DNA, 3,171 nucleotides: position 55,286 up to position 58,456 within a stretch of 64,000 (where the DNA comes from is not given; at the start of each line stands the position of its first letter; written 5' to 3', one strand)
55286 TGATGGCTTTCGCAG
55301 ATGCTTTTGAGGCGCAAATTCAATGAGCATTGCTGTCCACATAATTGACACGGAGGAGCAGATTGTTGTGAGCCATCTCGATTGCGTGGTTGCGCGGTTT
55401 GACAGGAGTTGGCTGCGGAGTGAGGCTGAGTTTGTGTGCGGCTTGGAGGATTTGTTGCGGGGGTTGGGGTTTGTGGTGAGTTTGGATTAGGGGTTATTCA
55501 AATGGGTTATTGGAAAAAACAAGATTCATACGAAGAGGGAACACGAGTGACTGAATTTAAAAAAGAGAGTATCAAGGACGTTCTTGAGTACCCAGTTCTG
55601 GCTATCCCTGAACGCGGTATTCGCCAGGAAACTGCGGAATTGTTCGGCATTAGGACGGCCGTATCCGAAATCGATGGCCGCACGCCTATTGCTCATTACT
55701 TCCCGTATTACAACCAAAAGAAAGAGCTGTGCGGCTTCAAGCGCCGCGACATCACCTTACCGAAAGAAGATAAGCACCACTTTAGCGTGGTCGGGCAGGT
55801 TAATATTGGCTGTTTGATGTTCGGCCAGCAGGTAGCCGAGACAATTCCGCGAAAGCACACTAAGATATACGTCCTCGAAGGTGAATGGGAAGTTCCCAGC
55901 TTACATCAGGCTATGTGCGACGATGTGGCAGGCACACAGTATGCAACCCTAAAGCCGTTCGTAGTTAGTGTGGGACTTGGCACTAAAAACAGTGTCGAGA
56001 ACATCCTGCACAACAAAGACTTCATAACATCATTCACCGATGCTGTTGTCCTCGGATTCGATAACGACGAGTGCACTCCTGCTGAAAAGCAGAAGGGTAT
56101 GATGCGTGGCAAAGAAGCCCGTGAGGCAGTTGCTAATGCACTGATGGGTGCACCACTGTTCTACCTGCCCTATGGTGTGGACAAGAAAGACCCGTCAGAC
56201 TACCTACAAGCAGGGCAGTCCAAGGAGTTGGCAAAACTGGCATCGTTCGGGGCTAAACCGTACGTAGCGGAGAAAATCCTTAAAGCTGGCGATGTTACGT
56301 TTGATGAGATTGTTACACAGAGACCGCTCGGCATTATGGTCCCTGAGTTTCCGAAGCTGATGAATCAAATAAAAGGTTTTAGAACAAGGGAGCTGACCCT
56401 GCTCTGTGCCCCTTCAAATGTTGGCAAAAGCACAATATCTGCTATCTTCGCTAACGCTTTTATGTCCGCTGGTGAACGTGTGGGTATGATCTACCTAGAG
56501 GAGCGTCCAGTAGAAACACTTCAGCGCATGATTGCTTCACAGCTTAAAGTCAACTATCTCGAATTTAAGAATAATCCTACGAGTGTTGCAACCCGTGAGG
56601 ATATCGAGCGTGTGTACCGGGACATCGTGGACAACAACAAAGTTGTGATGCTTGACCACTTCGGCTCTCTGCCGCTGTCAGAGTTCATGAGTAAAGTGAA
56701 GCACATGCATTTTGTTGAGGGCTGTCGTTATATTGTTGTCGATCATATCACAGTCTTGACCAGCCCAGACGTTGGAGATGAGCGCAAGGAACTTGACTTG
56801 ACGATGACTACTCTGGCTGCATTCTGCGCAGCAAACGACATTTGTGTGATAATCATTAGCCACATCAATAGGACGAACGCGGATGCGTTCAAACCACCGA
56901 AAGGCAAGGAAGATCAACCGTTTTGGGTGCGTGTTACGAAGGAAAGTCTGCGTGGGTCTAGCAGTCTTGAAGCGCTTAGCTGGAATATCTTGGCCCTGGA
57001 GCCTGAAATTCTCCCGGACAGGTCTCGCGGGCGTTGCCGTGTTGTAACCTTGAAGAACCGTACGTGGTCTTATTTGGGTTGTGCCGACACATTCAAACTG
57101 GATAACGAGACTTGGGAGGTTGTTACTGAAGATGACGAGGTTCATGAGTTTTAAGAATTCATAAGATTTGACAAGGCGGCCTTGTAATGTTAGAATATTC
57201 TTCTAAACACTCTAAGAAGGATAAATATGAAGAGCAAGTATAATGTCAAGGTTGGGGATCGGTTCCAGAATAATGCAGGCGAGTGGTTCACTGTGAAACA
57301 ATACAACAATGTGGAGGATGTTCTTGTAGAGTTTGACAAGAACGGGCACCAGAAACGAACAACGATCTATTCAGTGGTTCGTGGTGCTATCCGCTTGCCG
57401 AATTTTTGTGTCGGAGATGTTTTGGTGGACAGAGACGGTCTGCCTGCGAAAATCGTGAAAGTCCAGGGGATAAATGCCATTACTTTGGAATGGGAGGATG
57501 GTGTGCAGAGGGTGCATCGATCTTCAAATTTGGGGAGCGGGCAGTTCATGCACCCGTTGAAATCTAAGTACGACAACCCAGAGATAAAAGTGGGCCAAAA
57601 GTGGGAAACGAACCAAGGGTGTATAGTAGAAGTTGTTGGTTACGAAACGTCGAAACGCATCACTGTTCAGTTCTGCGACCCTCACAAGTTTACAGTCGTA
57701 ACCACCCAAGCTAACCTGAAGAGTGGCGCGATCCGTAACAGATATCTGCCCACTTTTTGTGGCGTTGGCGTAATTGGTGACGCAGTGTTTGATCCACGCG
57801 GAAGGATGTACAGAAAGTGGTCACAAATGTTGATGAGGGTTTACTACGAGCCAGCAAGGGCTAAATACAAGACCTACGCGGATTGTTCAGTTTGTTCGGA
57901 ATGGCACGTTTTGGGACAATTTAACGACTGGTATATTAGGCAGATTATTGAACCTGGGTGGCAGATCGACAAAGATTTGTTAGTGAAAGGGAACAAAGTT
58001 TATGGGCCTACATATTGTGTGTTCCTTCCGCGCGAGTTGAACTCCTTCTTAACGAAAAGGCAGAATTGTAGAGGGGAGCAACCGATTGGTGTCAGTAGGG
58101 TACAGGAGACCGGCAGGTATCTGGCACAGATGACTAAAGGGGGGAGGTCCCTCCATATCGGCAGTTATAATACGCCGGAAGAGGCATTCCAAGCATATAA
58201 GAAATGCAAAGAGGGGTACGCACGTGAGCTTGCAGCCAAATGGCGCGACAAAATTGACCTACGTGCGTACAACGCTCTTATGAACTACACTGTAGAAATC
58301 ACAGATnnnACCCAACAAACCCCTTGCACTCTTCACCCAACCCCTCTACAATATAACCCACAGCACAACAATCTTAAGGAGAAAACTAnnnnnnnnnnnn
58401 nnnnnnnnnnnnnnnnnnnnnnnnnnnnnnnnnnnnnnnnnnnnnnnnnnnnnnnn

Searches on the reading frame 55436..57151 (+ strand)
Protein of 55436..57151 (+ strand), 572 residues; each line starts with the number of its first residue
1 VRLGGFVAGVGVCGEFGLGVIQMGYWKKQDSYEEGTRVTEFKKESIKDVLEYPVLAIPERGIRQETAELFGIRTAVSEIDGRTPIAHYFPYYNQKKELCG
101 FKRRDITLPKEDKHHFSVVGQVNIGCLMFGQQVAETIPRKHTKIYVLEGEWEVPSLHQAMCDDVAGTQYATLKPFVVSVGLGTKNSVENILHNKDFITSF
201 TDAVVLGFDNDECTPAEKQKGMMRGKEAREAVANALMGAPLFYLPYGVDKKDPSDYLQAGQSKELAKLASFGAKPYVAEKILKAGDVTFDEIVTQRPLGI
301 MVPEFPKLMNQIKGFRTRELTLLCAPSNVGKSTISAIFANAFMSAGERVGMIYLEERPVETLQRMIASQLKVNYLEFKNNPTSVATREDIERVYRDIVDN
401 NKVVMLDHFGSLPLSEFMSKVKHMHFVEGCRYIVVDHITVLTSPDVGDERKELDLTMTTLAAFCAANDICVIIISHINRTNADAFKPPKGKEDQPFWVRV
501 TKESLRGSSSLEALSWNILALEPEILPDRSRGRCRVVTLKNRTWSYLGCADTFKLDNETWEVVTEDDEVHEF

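Call 54: search_protein_families(library=phrogs, proteins=[window:55436-57151:+], max_evalue=0.00001)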
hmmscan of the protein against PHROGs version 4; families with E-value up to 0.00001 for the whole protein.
window:55436-57151:+ (572 aa): 3 families
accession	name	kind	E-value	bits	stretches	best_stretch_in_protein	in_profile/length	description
phrog_239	-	DNA, RNA and nucleotide metabolism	1.4e-120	405.6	1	27-568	77-602/801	DNA primase/helicase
phrog_19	-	DNA, RNA and nucleotide metabolism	8.8e-25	88.6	1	305-543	339-560/621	DnaB-like replicative helicase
phrog_243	-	DNA, RNA and nucleotide metabolism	2.4e-16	60.5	1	294-488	14-203/273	DnaB-like replicative helicase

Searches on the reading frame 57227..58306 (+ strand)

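Call 54: search_protein_families(library=phrogs, proteins=[window:57227-58306:+], max_evalue=0.00001)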
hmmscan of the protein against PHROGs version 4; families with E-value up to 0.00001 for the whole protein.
window:57227-58306:+ (360 aa): 6 families
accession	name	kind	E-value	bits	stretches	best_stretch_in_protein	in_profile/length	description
phrog_953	-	DNA, RNA and nucleotide metabolism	4.3e-62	211.8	1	191-358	221-388/420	HNH endonuclease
phrog_374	-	DNA, RNA and nucleotide metabolism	2.4e-37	130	1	191-359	269-436/617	HNH endonuclease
phrog_2081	-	DNA, RNA and nucleotide metabolism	1.3e-24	88.1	1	120-279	26-198/433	HNH endonuclease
phrog_30929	-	unknown function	3.3e-16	60.2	1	194-330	38-178/413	-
phrog_99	-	DNA, RNA and nucleotide metabolism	6.7e-07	30.3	1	287-345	216-273/383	HNH endonuclease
phrog_3377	-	DNA, RNA and nucleotide metabolism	4e-06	27.8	1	193-249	13-70/196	HNH endonuclease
